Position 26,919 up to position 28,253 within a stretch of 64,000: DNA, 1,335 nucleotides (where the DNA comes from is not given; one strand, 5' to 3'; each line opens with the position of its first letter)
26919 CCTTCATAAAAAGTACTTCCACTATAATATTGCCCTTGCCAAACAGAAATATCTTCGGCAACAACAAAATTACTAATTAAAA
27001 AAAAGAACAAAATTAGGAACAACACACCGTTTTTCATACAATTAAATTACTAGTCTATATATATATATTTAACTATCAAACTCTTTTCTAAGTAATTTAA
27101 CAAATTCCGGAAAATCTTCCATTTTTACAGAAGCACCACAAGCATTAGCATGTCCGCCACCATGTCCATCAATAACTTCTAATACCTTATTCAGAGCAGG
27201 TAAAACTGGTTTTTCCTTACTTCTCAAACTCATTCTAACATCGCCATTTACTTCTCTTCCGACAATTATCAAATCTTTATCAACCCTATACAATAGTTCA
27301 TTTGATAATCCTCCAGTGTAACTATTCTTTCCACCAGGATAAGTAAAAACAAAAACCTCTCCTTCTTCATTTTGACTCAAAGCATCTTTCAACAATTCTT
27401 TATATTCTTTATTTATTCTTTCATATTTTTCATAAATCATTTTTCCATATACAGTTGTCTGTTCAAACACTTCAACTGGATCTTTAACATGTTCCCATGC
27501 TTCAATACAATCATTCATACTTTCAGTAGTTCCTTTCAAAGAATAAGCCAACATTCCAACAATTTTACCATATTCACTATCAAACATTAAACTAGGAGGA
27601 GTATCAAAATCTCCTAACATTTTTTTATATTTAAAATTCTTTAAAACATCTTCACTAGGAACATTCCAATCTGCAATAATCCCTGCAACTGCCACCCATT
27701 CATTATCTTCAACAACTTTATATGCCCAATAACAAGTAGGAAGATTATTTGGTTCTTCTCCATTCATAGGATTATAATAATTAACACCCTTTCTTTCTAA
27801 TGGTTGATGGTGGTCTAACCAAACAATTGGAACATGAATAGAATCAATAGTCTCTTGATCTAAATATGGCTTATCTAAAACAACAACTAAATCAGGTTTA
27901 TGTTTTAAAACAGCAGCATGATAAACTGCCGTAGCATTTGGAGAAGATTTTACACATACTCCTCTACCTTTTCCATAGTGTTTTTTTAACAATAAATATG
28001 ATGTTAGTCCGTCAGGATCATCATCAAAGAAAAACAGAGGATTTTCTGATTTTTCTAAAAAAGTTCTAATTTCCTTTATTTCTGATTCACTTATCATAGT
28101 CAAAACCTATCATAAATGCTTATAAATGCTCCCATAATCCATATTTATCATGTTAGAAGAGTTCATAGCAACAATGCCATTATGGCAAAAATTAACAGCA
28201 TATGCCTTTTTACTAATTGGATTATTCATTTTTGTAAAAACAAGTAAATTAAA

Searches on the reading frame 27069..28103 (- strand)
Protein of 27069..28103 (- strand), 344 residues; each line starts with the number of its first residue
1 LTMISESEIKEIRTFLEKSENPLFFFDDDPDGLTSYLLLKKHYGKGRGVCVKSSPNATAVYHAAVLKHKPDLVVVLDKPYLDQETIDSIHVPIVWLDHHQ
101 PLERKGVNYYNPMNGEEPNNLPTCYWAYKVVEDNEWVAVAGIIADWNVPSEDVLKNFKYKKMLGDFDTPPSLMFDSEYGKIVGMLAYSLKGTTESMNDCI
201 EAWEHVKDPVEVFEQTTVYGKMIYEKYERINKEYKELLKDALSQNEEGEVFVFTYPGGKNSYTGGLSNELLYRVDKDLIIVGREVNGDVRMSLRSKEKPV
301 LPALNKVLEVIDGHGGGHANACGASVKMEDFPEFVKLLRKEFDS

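Call 72: search_protein_families(library=pfam, max_evalue=0.001, proteins=[window:27069-28103:-])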
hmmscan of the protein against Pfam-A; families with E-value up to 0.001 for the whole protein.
window:27069-28103:- (344 aa): 1 family
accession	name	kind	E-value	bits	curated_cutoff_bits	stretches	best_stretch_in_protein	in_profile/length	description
PF02272.25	DHHA1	-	1e-10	42.4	25.9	1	256-341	11-99/102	DHHA1 domain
